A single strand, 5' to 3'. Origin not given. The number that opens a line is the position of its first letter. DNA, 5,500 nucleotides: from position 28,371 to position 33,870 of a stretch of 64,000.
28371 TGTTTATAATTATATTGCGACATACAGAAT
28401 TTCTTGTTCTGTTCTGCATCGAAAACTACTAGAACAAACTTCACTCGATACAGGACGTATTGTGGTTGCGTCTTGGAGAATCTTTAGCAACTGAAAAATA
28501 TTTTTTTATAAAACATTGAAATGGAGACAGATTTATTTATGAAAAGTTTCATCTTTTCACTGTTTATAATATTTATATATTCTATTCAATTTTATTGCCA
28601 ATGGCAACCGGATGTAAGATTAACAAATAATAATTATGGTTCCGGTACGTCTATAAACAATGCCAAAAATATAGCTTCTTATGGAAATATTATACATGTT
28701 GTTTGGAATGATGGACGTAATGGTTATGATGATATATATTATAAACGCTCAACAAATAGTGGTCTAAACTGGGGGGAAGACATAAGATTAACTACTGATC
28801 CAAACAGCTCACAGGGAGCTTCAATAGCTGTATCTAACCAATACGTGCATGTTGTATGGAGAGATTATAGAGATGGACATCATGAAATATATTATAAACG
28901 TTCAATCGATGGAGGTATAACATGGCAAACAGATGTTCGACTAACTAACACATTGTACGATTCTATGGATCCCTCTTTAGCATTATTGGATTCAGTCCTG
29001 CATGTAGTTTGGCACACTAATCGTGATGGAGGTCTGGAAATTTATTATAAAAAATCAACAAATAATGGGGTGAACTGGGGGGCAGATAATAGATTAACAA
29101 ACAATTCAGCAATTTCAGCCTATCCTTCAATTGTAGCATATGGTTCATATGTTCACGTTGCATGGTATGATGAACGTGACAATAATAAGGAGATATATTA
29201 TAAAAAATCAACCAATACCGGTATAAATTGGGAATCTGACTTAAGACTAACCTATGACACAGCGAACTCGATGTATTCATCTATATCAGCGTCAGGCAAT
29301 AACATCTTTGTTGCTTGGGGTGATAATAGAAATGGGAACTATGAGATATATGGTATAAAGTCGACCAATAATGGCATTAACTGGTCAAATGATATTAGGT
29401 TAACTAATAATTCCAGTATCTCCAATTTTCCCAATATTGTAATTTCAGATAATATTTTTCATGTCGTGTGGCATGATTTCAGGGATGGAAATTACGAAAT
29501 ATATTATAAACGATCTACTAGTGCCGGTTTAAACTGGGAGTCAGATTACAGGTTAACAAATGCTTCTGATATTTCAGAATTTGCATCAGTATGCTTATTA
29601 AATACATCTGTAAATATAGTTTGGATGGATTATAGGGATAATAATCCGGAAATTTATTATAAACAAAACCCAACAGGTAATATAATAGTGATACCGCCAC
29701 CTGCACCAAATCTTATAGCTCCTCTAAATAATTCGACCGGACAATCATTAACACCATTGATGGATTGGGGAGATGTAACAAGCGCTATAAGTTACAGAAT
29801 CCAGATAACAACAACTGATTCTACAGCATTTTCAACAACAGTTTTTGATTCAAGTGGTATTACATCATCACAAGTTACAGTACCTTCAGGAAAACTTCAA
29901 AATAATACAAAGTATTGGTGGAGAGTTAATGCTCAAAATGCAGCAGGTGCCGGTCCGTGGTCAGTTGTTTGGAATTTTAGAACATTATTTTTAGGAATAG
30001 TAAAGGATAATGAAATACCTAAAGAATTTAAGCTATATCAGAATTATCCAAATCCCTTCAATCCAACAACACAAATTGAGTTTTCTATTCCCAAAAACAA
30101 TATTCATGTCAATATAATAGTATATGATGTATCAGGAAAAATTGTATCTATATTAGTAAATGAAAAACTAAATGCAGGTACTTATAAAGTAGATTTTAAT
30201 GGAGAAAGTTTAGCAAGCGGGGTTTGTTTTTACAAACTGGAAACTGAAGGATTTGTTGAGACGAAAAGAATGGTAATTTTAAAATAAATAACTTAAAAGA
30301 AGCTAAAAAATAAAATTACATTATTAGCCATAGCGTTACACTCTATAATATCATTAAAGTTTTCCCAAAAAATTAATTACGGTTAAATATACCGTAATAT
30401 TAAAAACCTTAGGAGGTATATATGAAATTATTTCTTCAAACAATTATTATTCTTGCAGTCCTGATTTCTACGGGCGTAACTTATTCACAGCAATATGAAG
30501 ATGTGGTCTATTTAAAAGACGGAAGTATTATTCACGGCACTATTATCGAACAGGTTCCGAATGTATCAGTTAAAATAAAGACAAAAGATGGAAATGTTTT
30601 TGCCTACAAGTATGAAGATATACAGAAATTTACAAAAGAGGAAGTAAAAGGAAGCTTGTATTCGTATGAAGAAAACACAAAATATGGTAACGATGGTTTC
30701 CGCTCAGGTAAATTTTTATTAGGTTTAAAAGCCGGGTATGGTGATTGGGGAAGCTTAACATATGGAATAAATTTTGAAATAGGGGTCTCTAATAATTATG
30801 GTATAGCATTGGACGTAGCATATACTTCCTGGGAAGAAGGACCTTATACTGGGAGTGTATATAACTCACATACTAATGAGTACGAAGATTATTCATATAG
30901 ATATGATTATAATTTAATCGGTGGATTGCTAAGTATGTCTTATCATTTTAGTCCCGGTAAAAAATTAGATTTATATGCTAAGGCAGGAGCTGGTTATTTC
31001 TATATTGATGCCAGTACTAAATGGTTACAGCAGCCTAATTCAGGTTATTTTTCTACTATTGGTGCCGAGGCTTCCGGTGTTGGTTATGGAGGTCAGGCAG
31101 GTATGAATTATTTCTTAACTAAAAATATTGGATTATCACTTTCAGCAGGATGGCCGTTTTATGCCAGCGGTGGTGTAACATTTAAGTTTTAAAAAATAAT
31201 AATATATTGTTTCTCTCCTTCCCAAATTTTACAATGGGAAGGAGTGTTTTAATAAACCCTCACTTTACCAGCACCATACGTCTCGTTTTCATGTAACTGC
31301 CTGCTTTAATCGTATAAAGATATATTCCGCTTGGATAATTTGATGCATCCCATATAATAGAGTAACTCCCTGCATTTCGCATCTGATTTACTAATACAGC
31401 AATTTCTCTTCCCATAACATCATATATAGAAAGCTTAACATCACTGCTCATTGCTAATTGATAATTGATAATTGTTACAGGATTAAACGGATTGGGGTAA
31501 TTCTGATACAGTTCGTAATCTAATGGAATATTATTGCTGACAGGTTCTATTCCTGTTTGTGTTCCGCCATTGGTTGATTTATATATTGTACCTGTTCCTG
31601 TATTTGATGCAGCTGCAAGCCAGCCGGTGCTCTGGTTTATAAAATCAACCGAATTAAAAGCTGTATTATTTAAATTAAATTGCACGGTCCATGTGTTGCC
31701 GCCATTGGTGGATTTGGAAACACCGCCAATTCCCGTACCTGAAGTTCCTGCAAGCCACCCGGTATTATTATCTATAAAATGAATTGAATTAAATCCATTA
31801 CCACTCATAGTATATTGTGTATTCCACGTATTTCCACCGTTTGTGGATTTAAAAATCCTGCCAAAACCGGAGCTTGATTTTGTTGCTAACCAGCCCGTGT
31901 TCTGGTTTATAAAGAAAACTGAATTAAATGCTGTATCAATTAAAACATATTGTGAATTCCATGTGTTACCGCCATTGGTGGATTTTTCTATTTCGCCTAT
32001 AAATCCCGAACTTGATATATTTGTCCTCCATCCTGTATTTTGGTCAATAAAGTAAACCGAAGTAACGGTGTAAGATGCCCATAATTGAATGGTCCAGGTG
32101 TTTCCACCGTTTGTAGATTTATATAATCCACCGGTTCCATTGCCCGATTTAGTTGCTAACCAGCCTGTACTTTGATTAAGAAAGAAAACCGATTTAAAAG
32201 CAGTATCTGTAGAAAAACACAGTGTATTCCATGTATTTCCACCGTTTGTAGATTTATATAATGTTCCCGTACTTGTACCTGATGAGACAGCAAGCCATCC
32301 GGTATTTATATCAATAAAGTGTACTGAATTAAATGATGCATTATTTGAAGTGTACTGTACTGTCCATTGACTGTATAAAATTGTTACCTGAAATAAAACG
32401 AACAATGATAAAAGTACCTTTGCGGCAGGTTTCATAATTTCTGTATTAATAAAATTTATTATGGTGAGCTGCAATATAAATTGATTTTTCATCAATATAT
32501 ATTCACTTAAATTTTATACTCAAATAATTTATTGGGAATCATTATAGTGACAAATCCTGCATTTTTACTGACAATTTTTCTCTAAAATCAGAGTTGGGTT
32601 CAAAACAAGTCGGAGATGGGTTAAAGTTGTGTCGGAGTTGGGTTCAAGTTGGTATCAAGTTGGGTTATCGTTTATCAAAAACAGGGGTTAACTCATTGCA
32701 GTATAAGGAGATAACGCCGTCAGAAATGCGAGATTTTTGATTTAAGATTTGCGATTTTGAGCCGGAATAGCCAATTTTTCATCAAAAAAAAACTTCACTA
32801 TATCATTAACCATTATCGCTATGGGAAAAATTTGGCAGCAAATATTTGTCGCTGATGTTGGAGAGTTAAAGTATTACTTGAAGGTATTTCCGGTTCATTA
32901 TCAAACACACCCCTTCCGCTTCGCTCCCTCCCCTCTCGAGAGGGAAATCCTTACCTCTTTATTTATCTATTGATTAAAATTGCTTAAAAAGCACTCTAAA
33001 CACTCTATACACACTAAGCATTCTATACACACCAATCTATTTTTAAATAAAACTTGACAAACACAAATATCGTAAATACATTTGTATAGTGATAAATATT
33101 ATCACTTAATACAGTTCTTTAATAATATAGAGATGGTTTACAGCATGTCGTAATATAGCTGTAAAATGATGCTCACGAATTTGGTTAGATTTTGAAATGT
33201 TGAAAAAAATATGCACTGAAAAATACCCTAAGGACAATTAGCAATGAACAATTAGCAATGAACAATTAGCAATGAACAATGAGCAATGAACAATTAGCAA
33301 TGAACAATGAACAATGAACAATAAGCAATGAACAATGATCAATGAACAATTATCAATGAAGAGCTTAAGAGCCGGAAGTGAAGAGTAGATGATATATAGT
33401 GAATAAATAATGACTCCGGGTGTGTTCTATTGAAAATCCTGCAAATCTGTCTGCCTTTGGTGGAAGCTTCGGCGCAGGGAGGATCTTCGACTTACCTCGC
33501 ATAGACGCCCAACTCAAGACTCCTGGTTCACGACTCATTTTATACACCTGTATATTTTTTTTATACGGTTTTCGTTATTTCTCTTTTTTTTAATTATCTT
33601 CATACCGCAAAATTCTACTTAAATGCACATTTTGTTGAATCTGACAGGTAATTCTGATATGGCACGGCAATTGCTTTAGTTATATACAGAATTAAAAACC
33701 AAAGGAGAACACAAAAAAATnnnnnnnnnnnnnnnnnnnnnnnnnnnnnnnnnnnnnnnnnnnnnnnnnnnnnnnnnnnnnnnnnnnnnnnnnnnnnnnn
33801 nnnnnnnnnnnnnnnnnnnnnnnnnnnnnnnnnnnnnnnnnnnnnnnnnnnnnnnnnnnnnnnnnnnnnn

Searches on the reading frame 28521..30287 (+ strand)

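Call 10: search_protein_families(library=pfam, proteins=[window:28521-30287:+])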
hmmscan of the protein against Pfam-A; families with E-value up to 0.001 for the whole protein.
window:28521-30287:+ (588 aa): 5 families
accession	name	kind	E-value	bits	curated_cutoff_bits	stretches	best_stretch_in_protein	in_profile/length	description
PF18962.6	Por_Secre_tail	-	1.6e-08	35.1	27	1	509-586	2-75/75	Secretion system C-terminal sorting domain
PF13088.12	BNR_2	-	2.2e-06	27.7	31.4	1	70-213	136-277/277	BNR repeat-like domain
PF25788.1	Ig_Rha78A_N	-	2.4e-06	28.2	27.4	1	424-489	37-102/105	Rha78A-like, N-terminal immunoglobulin domain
PF00041.27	fn3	-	0.00018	22.1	25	1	420-483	26-80/84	Fibronectin type III domain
PF02012.26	BNR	-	0.00022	21.2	27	0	127-137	2-12/12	BNR/Asp-box repeat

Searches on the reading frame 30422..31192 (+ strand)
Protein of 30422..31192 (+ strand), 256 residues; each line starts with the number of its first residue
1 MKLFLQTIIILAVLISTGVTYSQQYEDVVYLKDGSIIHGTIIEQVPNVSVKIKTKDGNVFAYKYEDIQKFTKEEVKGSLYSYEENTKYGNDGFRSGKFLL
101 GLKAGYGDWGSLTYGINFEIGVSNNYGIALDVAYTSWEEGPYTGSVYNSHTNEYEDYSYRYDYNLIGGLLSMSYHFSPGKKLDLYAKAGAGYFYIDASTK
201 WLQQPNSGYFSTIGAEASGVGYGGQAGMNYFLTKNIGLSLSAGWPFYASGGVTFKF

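Call 10: search_protein_families(library=pfam, proteins=[window:30422-31192:+])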
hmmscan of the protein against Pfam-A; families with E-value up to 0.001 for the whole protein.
window:30422-31192:+ (256 aa): 1 family
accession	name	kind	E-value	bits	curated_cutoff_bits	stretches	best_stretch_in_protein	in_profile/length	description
PF13505.12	OMP_b-brl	-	1.9e-05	25.4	28.7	1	102-241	26-149/175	Outer membrane protein beta-barrel domain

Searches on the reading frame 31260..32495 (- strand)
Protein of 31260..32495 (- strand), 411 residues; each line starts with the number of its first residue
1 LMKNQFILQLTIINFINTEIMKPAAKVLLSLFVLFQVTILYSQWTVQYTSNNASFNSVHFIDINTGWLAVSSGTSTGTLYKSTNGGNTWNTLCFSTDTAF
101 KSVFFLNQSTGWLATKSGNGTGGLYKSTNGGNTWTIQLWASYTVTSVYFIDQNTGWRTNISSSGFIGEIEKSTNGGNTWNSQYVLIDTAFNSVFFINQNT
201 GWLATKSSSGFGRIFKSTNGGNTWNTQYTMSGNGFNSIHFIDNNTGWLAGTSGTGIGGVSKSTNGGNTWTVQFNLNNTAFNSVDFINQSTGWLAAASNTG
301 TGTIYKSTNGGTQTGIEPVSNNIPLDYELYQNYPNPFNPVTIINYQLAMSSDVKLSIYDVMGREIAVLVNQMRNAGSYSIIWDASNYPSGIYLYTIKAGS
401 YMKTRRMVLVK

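Call 10: search_protein_families(library=pfam, proteins=[window:31260-32495:-])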
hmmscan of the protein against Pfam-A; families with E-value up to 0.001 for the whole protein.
window:31260-32495:- (411 aa): 1 family
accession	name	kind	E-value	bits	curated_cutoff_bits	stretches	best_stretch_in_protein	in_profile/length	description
PF18962.6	Por_Secre_tail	-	3e-10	40.7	27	1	333-408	2-74/75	Secretion system C-terminal sorting domain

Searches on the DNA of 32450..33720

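Call 106: search_rna_families(source=window, start=32450, end=33720, threshold=evalue, max_evalue=1)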
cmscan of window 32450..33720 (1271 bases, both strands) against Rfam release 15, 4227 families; matches with E-value up to 1: 1.
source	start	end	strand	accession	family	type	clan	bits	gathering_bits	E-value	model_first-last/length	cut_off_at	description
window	32919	33022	-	RF02749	Ncrwmel02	Gene; sRNA;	-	15.1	290.8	0.58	1-251/251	no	Wolbachia sRNA mel02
